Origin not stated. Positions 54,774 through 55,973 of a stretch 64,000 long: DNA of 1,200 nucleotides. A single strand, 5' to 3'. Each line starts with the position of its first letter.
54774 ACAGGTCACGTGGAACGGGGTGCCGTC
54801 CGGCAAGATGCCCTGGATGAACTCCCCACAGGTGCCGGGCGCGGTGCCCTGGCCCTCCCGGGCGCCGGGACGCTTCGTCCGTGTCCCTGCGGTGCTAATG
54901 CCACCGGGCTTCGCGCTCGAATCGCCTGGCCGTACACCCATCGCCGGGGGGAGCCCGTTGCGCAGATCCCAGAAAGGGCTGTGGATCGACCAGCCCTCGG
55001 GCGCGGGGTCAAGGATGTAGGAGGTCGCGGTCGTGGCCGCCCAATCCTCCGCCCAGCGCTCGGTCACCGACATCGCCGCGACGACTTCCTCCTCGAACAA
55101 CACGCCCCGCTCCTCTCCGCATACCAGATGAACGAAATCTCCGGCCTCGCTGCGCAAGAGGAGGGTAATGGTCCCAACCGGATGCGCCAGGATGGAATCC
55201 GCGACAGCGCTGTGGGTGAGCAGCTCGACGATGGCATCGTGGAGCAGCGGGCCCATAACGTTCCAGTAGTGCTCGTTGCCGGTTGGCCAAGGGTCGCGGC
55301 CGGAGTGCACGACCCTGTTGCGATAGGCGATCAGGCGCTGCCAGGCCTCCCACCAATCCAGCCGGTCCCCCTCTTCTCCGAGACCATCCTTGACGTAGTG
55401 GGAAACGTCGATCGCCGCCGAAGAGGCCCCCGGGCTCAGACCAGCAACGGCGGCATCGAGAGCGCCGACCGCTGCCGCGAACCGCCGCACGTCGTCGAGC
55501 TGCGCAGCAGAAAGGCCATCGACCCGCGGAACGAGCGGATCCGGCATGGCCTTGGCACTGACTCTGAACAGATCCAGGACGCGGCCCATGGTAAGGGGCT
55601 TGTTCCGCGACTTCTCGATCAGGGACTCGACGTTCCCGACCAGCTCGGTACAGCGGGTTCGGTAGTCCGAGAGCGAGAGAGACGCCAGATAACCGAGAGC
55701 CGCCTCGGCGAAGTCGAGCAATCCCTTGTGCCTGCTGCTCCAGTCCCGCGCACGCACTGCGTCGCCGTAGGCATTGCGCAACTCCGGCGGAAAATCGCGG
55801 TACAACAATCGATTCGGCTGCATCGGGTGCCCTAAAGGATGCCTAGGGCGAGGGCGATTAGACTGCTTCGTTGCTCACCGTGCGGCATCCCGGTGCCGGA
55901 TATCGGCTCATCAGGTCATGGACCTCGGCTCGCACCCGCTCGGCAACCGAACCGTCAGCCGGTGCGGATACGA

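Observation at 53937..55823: Unusual fusion of an RNxxxH (HEPN-like) domain to a PduX-like GHMP kinase, in a low-GC gene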

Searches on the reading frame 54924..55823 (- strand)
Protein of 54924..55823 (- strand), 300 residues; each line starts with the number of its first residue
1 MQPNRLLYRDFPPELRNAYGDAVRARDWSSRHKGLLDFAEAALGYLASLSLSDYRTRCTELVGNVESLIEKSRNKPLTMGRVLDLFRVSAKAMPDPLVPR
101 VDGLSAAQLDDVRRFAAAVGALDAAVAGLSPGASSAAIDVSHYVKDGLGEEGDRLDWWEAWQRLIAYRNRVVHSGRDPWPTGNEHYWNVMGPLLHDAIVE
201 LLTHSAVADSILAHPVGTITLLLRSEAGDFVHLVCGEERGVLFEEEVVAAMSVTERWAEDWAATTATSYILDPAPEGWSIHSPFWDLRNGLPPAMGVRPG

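Call 29: predict_structure(alignment_id=A2)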
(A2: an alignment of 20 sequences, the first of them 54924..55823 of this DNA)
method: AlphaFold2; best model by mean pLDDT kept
length: 300 residues; sequences in the alignment: 20
mean_pLDDT: 90.4   pTM: 0.89
mean pLDDT of the five models: 90.4, 89.7, 89.8, 89.3, 89.1
residues with pLDDT >= 90: 208; 70-90: 83; 50-70: 8; < 50: 1
segments of 3 or more residues with pLDDT < 50: none
pLDDT, mean of each block of 10 residues (from residue 1): 94 96 96 97 96 89 90 90 94 87 79 96 94 91 93 86 95 84 94 97 93 93 88 93 92 78 81 92 92 70
secondary structure, 60 per line:
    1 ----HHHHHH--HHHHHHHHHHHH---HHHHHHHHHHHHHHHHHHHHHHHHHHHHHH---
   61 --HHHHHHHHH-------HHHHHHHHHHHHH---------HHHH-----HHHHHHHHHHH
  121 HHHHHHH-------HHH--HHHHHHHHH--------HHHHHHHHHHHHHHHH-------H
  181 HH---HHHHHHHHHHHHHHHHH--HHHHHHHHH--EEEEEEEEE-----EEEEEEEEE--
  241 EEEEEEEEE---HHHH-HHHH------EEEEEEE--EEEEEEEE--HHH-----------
elements in order: H5-10 H13-24 H28-57 H63-71 H79-91 H101-104 H110-127 H140-148 H157-172 H186-202 H205-213 E216-224 E230-238 E241-249 H253-256 H258-261 E268-274 E277-284
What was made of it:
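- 55185..55811 (-): All-alpha HEPN-like domain, residues 5-213. AF2 model pLDDT 90.4, pTM 0.89, with ten helices (call 29).
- On HEPN superfamily: The secondary-structure order fits: long helix 28-57, helical insert at about 58-156, then helices 157-172 and 186-213 (call 29).
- AF2 pLDDT 90.4 (call 29). The helical domain has about ten helices, far more than a minimal four-helix HEPN core (call 29).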

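Call 31: search_protein_representatives(alignment_id=A2)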
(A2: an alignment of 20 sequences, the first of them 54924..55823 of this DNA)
Query: 20 sequences, 303 profile positions. Proteins with E-value up to 0.001 (for the whole library): 285; up to 1e-10: 120; up to 1e-30: 38. The best 150 are listed.
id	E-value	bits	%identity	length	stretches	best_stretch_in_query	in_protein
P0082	4.2e-123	426.4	-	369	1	2-300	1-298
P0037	1.2e-111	388.8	-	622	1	2-301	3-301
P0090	6.7e-108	376.5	-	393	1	3-301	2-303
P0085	2.5e-103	361.5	-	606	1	3-300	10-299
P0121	9.8e-97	339.8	-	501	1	3-300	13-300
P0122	1.0e-94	333.2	-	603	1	3-300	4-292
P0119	6.4e-94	330.6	-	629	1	4-300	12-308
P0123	8.7e-80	284.2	-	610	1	4-301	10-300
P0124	1.1e-70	254.3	-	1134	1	3-298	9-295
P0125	9.1e-70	251.3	-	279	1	46-299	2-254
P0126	1.0e-69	251.1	-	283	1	24-297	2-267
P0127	3.8e-68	245.9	-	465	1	6-298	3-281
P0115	1.4e-61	224.4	-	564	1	41-298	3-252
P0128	5.1e-61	222.6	-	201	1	2-194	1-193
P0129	7.2e-61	222.0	-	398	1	3-299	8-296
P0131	5.4e-56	206.0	-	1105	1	3-299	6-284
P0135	9.6e-50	185.5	-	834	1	5-298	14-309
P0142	9.9e-39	149.4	-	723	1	13-297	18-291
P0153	1.6e-29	119.1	-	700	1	7-296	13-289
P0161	5.5e-24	100.9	-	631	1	5-218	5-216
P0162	1.1e-23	99.9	-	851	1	8-219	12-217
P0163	1.6e-23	99.4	-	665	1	8-231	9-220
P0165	8.6e-23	97.0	-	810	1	8-215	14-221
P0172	3.7e-20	88.4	-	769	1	7-218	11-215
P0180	4.4e-18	81.6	-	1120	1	12-204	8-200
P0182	4.8e-18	81.4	-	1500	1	5-232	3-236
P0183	5.4e-18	81.3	-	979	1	7-218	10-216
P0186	3.6e-17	78.6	-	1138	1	11-205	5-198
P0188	8.1e-17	77.4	-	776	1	10-203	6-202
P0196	2.4e-15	72.5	-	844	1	8-218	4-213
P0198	3.9e-15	71.9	-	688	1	11-217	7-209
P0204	2.4e-14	69.3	-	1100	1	10-203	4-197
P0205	2.5e-14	69.2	-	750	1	6-236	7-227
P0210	9.6e-14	67.3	-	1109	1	5-203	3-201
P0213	2.9e-13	65.8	-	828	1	8-205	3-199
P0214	3.0e-13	65.7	-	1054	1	6-230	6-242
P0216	3.4e-13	65.5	-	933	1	11-227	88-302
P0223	1.0e-12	63.9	-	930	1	8-233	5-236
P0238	1.7e-10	56.6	-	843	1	25-254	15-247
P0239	1.8e-10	56.6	-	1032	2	3-201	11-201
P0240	2.1e-10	56.3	-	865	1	6-219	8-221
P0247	6.9e-10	54.6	-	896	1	6-223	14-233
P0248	1.1e-09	54.0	-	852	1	9-220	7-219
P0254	2.7e-09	52.7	-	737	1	11-204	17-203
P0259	6.5e-09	51.4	-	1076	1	5-213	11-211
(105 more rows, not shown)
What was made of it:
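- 55185..55811 (-): The family N-domain profile finds 285 proteins at E<=1e-3 in an exhaustive search (call 31).
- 285 profile hits at E<=1e-3 (call 31). The closest non-GHMP relatives (P0124, P0131) are STAND proteins (call 31).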

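Call 33: fold_search(model_id=the predicted structure, library=pdb)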
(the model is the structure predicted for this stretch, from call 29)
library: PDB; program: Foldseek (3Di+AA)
matches with E <= 10: 514; with E <= 0.001: 0
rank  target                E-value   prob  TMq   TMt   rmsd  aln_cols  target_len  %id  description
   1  9q6a_B                3.9e-02  0.21  0.14  0.18  13.8       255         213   13  Crystal structure of octameric COMMD-like protein MBK5214510 from Flavobacteriaceae bacterium (released 2025-10-01)
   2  9q6a_A                7.1e-02  0.23  0.15  0.20  17.8       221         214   13  Crystal structure of octameric COMMD-like protein MBK5214510 from Flavobacteriaceae bacterium (released 2025-10-01)
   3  9kby_A                7.1e-02  0.23  0.14  0.07  20.9       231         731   12  Cryo-EM structure of DCL4-Hairpin RNA complex (released 2026-02-18)
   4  8p0w_H                1.4e-01  0.16  0.13  0.18  15.6       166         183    8  Structure of the human Commander complex COMMD ring (released 2024-03-20)
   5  8qt6                  1.6e-01  0.15  0.14  0.11  19.8       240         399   10  Cryo-EM structure of Streptococcus pneumoniae NADPH oxidase (released 2024-07-24)
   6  9q6c_A                2.1e-01  0.11  0.12  0.16  19.2       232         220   10  Cryo-EM structure of octameric COMMD-like protein MBK5214510 from Flavobacteriaceae bacterium (released 2025-10-01)
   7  8f2r_B                2.2e-01  0.14  0.12  0.17  15.2       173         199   10  Human CCC complex (released 2023-05-24)
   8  8f2r_H                2.5e-01  0.10  0.11  0.16  16.4       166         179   11  Human CCC complex (released 2023-05-24)
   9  7d8t_A                3.8e-01  0.20  0.16  0.22  18.8       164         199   12  MITF bHLHLZ complex with M-box DNA (released 2021-10-13)
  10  8qta                  4.6e-01  0.07  0.14  0.12  17.5       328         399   10  Cryo-EM structure of Streptococcus pneumoniae NADPH oxidase F397A mutant in complex with NADPH (released 2024-07-24)
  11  8f2r_C                4.6e-01  0.06  0.10  0.13  19.3       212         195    7  Human CCC complex (released 2023-05-24)
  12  7d8r_A                5.1e-01  0.13  0.14  0.21  19.8       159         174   12  MITF HLHLZ structure (released 2021-10-13)
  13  9kbz_A                5.1e-01  0.07  0.14  0.04  20.1       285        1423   12  Cryo-EM structure of DCL4-DRB4CTD-dsRNA complex (released 2026-02-18)
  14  8d2j_C                5.9e-01  0.07  0.15  0.11  20.7       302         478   13  A novel insecticidal protein from ferns IPD113_Cow. (released 2023-11-08)
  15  2hiv                  7.5e-01  0.04  0.12  0.08  22.4       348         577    7  ATP-dependent DNA ligase from S. solfataricus (released 2006-11-07)
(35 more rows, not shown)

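Call 34: search_protein_families(library=pfam, alignment_id=A3, max_evalue=0.001)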
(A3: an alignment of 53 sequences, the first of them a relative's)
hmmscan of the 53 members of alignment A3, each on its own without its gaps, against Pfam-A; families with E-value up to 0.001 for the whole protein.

A. member 1, P0124 (1134 aa): 9 families
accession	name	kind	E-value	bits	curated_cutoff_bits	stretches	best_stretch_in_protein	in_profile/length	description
PF13191.12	AAA_16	-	1.4e-15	58.6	32.6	1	333-518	2-166/167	AAA ATPase domain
PF13424.12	TPR_12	-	6.2e-13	49.2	30.1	2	919-968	25-76/77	Tetratricopeptide repeat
PF07719.23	TPR_2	-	4.5e-10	39.3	27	0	937-967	1-31/34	Tetratricopeptide repeat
PF00515.34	TPR_1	-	1.6e-08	34.4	27.8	0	950-967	14-31/34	Tetratricopeptide repeat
PF13414.12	TPR_11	-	9.8e-07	28.8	26.8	0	948-967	5-24/42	TPR repeat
PF13181.12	TPR_8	-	1.4e-05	25.3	25.7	0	948-968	12-32/34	Tetratricopeptide repeat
PF13176.12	TPR_7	-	4.3e-05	23.7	27.9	0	947-967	9-29/36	Tetratricopeptide repeat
PF10602.15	RPN7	-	9.8e-05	22.5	29.6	0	1040-1092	10-62/174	26S proteasome subunit RPN7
PF13401.12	AAA_22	-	0.00076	20.2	27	0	367-498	7-98/130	AAA domain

B. families by the number of members that match (of 53 scanned): 45 families (the first 25 are shown)
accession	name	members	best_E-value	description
PF00754.31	F5_F8_type_C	8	3.2e-28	F5/8 type C domain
PF22633.2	F5_F8_type_C_2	8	1e-12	NedA-like, galactose-binding domain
PF13424.12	TPR_12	4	2.8e-50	Tetratricopeptide repeat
PF07719.23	TPR_2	4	1.4e-15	Tetratricopeptide repeat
PF00480.26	ROK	3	4.4e-35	ROK family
PF13646.12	HEAT_2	3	1.1e-22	HEAT repeats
PF00515.34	TPR_1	3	7.7e-20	Tetratricopeptide repeat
PF13191.12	AAA_16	3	1.4e-15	AAA ATPase domain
PF13181.12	TPR_8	3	2e-13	Tetratricopeptide repeat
PF13401.12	AAA_22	3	6.1e-06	AAA domain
PF03781.23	FGE-sulfatase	2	1.1e-47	Sulfatase-modifying factor enzyme 1-like domain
PF13374.12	TPR_10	2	3e-45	Tetratricopeptide repeat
PF13176.12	TPR_7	2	9.8e-21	Tetratricopeptide repeat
PF04313.20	HSDR_N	2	9.3e-10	Type I restriction enzyme R protein N terminus (HSDR_N)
PF00931.28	NB-ARC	2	2.3e-09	NB-ARC domain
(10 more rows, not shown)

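Call 36: search_protein_families(library=padloc, alignment_id=A3, max_evalue=0.001)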
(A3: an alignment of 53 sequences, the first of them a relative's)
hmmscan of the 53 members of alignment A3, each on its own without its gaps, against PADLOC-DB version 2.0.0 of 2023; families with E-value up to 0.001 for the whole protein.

A. member 1, P0124 (1134 aa): 1 family
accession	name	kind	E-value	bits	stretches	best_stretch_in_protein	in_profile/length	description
PDLC01171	TPR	-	8.4e-05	19.7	1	919-999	200-278/504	TPR repeats containing protein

B. families by the number of members that match (of 53 scanned): 146 families (the first 25 are shown)
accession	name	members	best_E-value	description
PDLC02919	HEAT-ARM_XIII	3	1.3e-09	-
PDLC03604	REase_MTase_IIG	2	3.4e-154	Type IIG restriction enzyme-methyltransferase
PDLC01169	TPR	2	9.6e-25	TPR repeats containing protein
PDLC03833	BnzA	2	1.1e-07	-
PDLC02793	SspF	2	1.3e-05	SspF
PDLC05027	PDC-S48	2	2.2e-05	-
PDLC00659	HmaA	1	0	SNF2 helicase / DEAD-box helicase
PDLC02620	DrmD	1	6.7e-114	DrmD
PDLC02621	DrmD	1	2.6e-96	DrmD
PDLC02500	BrxHI|BrxHII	1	1.3e-95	BrxHI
PDLC02504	BrxHI|BrxHII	1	3.4e-88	BrxHII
PDLC02572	DrmA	1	1.7e-67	DrmA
PDLC02632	DrmD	1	9.2e-67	DrmD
PDLC02623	DrmD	1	5.2e-60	DrmD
PDLC02633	DrmD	1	2.9e-57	DrmD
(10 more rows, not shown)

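Call 37: search_solved_structures(query=A2, max_evalue=10, show_alignments=3)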
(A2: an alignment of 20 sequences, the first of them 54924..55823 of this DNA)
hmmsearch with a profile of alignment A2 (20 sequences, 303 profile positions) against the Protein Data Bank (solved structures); distinct sequences matched with E-value up to 10: 4.
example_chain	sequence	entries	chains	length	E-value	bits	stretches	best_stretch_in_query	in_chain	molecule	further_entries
6cn0_A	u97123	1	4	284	1.2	11.2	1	68-159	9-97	16S rRNA (guanine(1405)-N(7))-methyltransferase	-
6pqb_A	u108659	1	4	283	1.3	11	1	68-159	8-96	16S rRNA (guanine(1405)-N(7))-methyltransferase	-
5ej1_A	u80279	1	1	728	1.4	10.9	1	175-208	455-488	Putative cellulose synthase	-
8ghu_A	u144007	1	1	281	1.5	10.8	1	68-159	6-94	16S rRNA (guanine(1405)-N(7))-methyltransferase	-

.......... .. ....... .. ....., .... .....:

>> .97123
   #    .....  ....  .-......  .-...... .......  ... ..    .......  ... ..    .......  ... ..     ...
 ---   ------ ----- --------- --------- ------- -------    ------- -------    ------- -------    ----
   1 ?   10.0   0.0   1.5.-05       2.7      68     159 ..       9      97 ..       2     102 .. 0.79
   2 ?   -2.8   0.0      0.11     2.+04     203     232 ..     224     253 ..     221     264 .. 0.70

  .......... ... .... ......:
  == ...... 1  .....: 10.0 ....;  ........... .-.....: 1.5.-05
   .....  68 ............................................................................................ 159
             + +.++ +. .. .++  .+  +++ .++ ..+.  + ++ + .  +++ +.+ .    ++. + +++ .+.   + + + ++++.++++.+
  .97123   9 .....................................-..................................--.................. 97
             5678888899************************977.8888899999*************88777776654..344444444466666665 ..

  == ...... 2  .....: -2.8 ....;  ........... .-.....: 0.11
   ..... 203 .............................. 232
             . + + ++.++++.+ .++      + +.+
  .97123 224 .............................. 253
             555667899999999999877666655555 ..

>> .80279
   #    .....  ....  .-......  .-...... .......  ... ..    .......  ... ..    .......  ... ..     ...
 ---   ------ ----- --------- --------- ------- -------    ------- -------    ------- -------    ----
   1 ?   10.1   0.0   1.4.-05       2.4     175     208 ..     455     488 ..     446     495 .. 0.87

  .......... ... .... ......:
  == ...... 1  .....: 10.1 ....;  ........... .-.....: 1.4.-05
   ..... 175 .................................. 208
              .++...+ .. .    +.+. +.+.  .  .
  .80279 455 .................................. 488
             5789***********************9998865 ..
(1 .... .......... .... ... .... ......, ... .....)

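Call 43: search_protein_families(library=pfam, proteins=[P0180, P0186, P0204, P0210, P0188, P0196, P0213, P0163, P0238, P0254], max_evalue=0.1)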
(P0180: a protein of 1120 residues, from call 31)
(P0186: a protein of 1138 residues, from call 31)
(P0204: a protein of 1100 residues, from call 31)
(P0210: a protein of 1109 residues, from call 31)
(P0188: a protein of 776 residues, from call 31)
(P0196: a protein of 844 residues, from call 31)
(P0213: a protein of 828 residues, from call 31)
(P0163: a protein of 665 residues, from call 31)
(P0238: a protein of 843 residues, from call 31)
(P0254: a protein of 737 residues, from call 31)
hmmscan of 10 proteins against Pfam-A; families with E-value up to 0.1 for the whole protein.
P0180 (1120 aa): 2 families
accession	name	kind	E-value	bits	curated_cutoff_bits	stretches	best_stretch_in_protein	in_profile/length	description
PF00754.31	F5_F8_type_C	-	1.9e-23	83.4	28.2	1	950-1068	1-123/127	F5/8 type C domain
PF22633.2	F5_F8_type_C_2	-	9.1e-09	36.3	27.8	1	970-1057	6-91/91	NedA-like, galactose-binding domain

P0186 (1138 aa): 4 families
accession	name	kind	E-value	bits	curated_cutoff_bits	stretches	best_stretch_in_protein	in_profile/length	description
PF00754.31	F5_F8_type_C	-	1.6e-17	64.3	28.2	1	968-1084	1-123/127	F5/8 type C domain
PF22633.2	F5_F8_type_C_2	-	9e-08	33.1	27.8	1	987-1073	8-91/91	NedA-like, galactose-binding domain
PF16452.10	Phage_CI_C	-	0.015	15.9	27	1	937-970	34-67/101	Bacteriophage CI repressor C-terminal domain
PF12631.12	MnmE_helical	-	0.07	13.7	40.1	0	210-296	105-188/211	MnmE helical domain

P0204 (1100 aa): 3 families
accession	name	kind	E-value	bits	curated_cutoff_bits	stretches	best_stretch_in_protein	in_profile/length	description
PF00754.31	F5_F8_type_C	-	2.5e-25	89.5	28.2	1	930-1049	3-124/127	F5/8 type C domain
PF22633.2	F5_F8_type_C_2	-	1e-12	48.9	27.8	1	955-1037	12-91/91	NedA-like, galactose-binding domain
PF24135.1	DUF7402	-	0.00024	21.6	27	1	930-998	9-81/133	Domain of unknown function (DUF7402)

P0210 (1109 aa): 5 families
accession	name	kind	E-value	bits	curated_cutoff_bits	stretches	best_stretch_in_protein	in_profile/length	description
PF00754.31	F5_F8_type_C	-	3.2e-28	98.8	28.2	1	936-1057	2-125/127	F5/8 type C domain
PF22633.2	F5_F8_type_C_2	-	1.3e-11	45.4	27.8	1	962-1044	12-91/91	NedA-like, galactose-binding domain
PF24135.1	DUF7402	-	0.0095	16.5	27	1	958-1009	34-84/133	Domain of unknown function (DUF7402)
PF04587.20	ADP_PFK_GK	-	0.026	13.7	27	0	246-299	3-55/430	ADP-specific Phosphofructokinase/Glucokinase conserved region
PF24928.1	DUF7748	-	0.066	13.8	25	0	204-242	39-80/92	Domain of unknown function (DUF7748)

P0188 (776 aa): 0 families

P0196 (844 aa): 1 family
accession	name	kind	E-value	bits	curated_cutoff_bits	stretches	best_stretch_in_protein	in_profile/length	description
PF01608.23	I_LWEQ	-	0.047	14.2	27.5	0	391-499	31-125/151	I/LWEQ domain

P0213 (828 aa): 1 family
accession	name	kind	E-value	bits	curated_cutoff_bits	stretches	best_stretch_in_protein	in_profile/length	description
PF19146.6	DUF5828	-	0.028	14.5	27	1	424-501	33-112/230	Family of unknown function (DUF5828)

P0163 (665 aa): 3 families
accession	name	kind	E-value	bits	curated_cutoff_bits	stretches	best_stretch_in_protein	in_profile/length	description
PF04313.20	HSDR_N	-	9.3e-10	39.1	25.1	1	401-480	113-196/198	Type I restriction enzyme R protein N terminus (HSDR_N)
PF13588.12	HSDR_N_2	-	0.0037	17.8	25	1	400-481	22-101/110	Type I restriction enzyme R protein N terminus (HSDR_N)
PF20464.3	MmeI_N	-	0.0043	17.8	27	1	373-481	18-126/181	MmeI, N-terminal domain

P0238 (843 aa): 0 families

P0254 (737 aa): 2 families
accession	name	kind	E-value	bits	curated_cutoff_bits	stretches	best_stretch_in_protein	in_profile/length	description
PF15393.11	DUF4615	-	0.011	16.7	27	0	428-464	43-80/137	Domain of unknown function (DUF4615)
PF24617.1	POF1B_HlH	-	0.022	15.6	27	1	420-483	1-62/84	POF1B helix-loop-helix domain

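Call 44: search_protein_families(library=pfam, proteins=[P0161, P0162, P0165, P0172, P0183, P0198, P0205, P0239, P0240, P0247], max_evalue=0.1)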
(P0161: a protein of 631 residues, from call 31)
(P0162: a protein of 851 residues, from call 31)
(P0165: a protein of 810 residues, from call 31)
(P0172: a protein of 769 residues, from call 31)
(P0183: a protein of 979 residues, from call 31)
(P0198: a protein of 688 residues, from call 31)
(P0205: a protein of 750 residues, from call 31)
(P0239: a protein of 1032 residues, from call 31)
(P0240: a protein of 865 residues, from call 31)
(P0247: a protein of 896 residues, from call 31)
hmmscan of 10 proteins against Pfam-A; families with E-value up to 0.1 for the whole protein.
P0161 (631 aa): 1 family
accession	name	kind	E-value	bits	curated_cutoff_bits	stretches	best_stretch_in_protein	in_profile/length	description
PF04391.17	DUF533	-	0.00028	20.9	29.6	1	307-352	65-110/178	Protein of unknown function (DUF533)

P0162 (851 aa): 0 families

P0165 (810 aa): 1 family
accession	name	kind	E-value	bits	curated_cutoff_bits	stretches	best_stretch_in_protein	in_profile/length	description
PF18739.6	HEPN_Apea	-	0.053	14.4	24.4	0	164-209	84-130/136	Apea-like HEPN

P0172 (769 aa): 1 family
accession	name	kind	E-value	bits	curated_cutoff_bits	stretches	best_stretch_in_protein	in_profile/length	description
PF18327.6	PRODH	-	0.03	15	26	0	336-359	15-38/48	Proline utilization A proline dehydrogenase N-terminal domain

P0183 (979 aa): 0 families

P0198 (688 aa): 1 family
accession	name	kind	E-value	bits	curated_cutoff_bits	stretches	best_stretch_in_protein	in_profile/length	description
PF11784.13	DUF3320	-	2.2e-10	40.8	25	1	395-438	3-46/50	Protein of unknown function (DUF3320)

P0205 (750 aa): 3 families
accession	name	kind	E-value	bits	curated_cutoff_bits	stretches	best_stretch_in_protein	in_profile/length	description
PF03781.23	FGE-sulfatase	-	1.1e-47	163.3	23.3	1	502-741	7-254/255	Sulfatase-modifying factor enzyme 1-like domain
PF08308.17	PEGA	-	1.6e-10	41.2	20.8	1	295-352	12-69/71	PEGA domain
PF13620.12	CarboxypepD_reg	-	0.00051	20.8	32.3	0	313-350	43-81/82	Carboxypeptidase regulatory-like domain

P0239 (1032 aa): 28 families (the best 25 are shown)
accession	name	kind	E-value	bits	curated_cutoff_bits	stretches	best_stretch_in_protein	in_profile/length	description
PF13424.12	TPR_12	-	1.7e-30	105.5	30.1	4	813-882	6-77/77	Tetratricopeptide repeat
PF13176.12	TPR_7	-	9.8e-21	72.5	27.9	2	853-882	2-33/36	Tetratricopeptide repeat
PF00515.34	TPR_1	-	7.7e-20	70.3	27.8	3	813-841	4-32/34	Tetratricopeptide repeat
PF13374.12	TPR_10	-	2.2e-16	59.7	27.5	2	853-883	5-35/42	Tetratricopeptide repeat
PF07719.23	TPR_2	-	1.4e-15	56.5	27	3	815-839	6-30/34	Tetratricopeptide repeat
PF13181.12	TPR_8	-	4.7e-11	42.4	25.7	2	932-961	3-32/34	Tetratricopeptide repeat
PF17874.7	TPR_MalT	-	1.9e-07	31.1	45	2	891-1001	41-153/336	MalT-like TPR region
PF00931.28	NB-ARC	-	9.8e-07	28.7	23.5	1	386-599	3-226/248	NB-ARC domain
PF07721.20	TPR_4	-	2.3e-06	28.1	27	0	972-993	3-24/26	Tetratricopeptide repeat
PF13401.12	AAA_22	-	6.1e-06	27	27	1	401-492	4-93/130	AAA domain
PF13191.12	AAA_16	-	1.5e-05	26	32.6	1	381-471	2-96/167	AAA ATPase domain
PF13414.12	TPR_11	-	3.8e-05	23.7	26.8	1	937-984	1-42/42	TPR repeat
PF14938.12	SNAP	-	0.00015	21.8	25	1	859-992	44-177/282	Soluble NSF attachment protein, SNAP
PF13432.12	TPR_16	-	0.00067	20.5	32.7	1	816-872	3-53/65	Tetratricopeptide repeat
PF10579.15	Rapsyn_N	-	0.0025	18.3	23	0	841-886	34-79/80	Rapsyn N-terminal myristoylation and linker region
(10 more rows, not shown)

P0240 (865 aa): 0 families

P0247 (896 aa): 0 families
